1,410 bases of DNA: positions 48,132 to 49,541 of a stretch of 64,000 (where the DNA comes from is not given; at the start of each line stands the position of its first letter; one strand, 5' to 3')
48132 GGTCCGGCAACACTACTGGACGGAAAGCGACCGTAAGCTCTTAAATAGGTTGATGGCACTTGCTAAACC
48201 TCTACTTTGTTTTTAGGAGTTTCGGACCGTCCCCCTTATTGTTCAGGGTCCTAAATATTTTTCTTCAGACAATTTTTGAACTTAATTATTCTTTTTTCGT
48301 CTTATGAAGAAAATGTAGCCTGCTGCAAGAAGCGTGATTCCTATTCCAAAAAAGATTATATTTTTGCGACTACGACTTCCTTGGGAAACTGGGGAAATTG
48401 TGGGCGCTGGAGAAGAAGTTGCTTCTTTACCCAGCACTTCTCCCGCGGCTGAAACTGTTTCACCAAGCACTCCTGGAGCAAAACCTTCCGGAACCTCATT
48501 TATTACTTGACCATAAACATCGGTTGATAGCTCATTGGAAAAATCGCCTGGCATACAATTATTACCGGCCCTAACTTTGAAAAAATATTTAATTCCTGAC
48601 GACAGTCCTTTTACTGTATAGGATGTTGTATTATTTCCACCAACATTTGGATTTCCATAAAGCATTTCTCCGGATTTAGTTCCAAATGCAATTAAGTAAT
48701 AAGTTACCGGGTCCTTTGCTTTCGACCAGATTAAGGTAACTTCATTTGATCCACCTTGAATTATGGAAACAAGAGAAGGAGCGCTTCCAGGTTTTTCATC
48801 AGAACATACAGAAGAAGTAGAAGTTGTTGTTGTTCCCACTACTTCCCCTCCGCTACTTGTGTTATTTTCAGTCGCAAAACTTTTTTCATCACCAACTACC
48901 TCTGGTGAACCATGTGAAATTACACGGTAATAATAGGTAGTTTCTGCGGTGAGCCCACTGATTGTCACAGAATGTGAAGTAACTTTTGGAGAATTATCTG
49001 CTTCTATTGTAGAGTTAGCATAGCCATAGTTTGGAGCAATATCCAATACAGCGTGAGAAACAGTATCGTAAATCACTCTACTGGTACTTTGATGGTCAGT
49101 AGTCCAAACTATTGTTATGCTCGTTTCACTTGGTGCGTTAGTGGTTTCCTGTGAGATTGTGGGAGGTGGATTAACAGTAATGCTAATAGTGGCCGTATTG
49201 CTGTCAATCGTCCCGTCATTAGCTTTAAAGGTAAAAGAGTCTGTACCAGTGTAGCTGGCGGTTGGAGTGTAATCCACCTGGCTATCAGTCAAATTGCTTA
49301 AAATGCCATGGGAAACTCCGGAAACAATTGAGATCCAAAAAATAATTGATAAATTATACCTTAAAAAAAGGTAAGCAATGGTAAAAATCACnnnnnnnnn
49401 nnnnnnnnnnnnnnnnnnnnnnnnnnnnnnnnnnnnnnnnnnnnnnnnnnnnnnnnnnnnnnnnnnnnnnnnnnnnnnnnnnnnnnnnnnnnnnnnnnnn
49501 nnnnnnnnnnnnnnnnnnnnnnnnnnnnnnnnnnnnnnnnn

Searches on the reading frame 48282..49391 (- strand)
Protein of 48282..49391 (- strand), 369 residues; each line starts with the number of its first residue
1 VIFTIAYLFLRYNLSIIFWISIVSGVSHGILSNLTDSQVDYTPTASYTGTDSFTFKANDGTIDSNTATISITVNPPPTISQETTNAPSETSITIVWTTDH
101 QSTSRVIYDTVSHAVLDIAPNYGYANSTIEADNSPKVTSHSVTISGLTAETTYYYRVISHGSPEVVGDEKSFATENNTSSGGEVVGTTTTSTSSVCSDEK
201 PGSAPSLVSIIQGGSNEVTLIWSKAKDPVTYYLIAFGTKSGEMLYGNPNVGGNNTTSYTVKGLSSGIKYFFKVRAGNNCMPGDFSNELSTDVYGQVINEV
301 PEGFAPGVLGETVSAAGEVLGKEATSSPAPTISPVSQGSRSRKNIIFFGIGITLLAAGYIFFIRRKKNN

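Call 7: search_protein_families(library=pfam, proteins=[window:48282-49391:-], max_evalue=0.01)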
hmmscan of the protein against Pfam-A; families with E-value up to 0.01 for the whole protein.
window:48282-49391:- (369 aa): 6 families
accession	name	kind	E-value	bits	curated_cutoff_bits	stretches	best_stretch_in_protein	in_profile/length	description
PF00041.27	fn3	-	4.7e-17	62.4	25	2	203-290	1-83/84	Fibronectin type III domain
PF16656.11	Pur_ac_phosph_N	-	6.6e-14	52.7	30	1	85-174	9-93/93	Purple acid Phosphatase, N-terminal domain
PF17963.7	Big_9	-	2.6e-09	38.3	23.6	1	20-72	37-89/89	Bacterial Ig domain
PF17892.7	Cadherin_5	-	1.1e-07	32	26.5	1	25-74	49-98/98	Cadherin-like domain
PF16655.11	PhoD_N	-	5.5e-06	27.3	30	1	125-168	45-87/90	PhoD-like phosphatase, N-terminal domain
PF25059.1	FN3_DSCAM-DSCAML_C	-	6.6e-05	23.6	39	0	222-279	13-68/89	DSCAM/DSCAML C-terminal Fn3-like domain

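Call 8: search_protein_families(library=ncbifam, proteins=[window:48282-49391:-], max_evalue=5)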
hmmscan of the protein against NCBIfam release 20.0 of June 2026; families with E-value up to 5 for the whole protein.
window:48282-49391:- (369 aa): 3 families
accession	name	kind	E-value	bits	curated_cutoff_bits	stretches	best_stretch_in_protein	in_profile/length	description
NF012211.1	tand_rpt_95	domain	3.8e-09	36.4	90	1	23-75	34-86/98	tandem-95 repeat protein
TIGR01167.1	LPXTG_anchor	domain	0.01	16.5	15.9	1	343-368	9-34/34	LPXTG cell wall anchor domain-containing protein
NF045529.2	Heimdall-CTERM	domain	0.11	12.9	24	1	348-368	5-26/26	Heimdall-CTERM domain-containing surface protein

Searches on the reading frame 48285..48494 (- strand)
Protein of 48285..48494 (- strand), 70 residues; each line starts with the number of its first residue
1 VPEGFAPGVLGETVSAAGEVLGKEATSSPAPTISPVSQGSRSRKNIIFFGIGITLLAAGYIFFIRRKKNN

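Call 8: search_protein_families(library=ncbifam, proteins=[window:48285-48494:-], max_evalue=5)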
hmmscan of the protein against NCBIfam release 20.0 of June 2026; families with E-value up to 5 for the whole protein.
seq(70 aa): 4 families
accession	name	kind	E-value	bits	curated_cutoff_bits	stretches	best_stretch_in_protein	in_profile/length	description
TIGR01167.1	LPXTG_anchor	domain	0.00039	20.9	15.9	1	44-69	9-34/34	LPXTG cell wall anchor domain-containing protein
NF045529.2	Heimdall-CTERM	domain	0.029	14.8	24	1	49-69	5-26/26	Heimdall-CTERM domain-containing surface protein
TIGR03927.1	T7SS_EssA_Firm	equivalog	0.078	12.9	32.45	1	24-69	105-150/151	type VII secretion protein EssA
NF058670.1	sorting_LPXTATN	domain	0.082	13.2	32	1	51-68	14-31/32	LPxTATN C-terminal sorting signal domain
